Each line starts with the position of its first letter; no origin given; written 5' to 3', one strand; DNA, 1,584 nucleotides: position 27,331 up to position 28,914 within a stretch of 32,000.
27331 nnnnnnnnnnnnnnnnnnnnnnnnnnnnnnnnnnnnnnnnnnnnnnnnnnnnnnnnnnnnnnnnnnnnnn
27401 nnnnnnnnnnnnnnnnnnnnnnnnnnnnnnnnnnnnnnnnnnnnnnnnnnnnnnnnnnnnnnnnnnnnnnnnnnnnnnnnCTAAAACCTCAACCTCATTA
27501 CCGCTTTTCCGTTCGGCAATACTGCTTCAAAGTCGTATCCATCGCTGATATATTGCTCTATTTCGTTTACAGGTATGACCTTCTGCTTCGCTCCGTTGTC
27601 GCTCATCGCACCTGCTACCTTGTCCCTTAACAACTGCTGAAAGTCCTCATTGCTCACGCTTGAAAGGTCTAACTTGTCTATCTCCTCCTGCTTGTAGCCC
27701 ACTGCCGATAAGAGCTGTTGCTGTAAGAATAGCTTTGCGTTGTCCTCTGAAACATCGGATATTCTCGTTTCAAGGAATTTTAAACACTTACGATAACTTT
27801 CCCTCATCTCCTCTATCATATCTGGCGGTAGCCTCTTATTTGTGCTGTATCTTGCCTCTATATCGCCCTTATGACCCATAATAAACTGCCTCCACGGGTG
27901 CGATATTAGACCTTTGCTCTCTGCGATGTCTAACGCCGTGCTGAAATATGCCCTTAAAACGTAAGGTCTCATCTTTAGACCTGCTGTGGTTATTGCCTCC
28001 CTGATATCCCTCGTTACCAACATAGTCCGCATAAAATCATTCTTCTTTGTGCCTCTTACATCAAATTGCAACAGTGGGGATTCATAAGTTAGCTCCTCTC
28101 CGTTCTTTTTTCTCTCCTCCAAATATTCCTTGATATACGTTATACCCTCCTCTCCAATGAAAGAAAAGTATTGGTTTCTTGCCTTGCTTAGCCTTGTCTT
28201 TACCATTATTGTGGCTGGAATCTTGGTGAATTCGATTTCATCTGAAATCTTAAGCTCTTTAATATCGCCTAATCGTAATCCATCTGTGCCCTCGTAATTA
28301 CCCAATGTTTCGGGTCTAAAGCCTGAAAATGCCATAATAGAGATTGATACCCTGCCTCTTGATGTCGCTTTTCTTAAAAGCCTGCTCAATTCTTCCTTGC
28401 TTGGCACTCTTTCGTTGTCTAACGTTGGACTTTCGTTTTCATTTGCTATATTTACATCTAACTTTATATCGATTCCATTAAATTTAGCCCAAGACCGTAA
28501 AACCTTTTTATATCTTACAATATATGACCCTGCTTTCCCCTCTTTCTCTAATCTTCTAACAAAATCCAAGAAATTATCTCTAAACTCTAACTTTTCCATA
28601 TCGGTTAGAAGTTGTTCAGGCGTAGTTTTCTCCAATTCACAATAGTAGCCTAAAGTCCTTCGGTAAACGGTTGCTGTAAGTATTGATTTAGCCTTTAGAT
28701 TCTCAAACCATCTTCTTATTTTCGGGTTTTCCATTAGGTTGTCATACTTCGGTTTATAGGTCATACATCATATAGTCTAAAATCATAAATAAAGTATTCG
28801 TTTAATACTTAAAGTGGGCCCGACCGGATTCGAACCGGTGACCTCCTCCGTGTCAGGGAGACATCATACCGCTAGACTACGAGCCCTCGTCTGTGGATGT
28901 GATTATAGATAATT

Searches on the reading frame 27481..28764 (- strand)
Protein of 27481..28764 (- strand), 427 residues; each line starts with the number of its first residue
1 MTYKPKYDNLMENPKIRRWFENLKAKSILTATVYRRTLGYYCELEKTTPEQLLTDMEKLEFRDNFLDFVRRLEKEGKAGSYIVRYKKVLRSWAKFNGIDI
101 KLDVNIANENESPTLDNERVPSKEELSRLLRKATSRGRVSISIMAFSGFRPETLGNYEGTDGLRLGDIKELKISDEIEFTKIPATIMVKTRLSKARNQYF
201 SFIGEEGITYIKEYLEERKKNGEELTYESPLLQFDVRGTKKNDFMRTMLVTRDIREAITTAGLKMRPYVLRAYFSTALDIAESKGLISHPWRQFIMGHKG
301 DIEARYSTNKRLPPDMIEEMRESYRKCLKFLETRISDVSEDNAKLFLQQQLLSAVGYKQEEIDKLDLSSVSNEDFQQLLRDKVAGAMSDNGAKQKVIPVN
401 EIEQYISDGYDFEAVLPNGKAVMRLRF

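Call 16: search_protein_families(library=pfam, proteins=[window:27481-28764:-], max_evalue=0.01)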
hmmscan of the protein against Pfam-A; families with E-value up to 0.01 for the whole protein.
window:27481-28764:- (427 aa): 1 family
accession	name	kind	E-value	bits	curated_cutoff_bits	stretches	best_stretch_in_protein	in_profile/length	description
PF00589.27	Phage_integrase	-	2.9e-05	24.4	27.1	1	162-278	35-140/172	Phage integrase family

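Call 66: search_protein_families(library=phrogs, proteins=[window:27481-28764:-], max_evalue=0.01)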
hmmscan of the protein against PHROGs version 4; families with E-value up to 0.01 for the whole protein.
window:27481-28764:- (427 aa): 1 family
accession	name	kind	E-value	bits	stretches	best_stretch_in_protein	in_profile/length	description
phrog_1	-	integration and excision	1.4e-09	38.8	2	17-151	171-303/611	integrase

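Call 68: search_protein_families(library=ncbifam, proteins=[window:27481-28764:-], max_evalue=0.01)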
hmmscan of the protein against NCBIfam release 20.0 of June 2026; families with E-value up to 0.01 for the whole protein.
window:27481-28764:- (427 aa): 2 families
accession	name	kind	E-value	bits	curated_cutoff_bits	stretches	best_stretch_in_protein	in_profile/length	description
NF040815.2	recomb_XerA_Arch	equivalog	8.5e-11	41.9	220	1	27-278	13-226/263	site-specific tyrosine recombinase/integron integrase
TIGR02224.1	recomb_XerC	equivalog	1.9e-05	24.2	335.15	1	21-278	8-249/295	tyrosine recombinase XerC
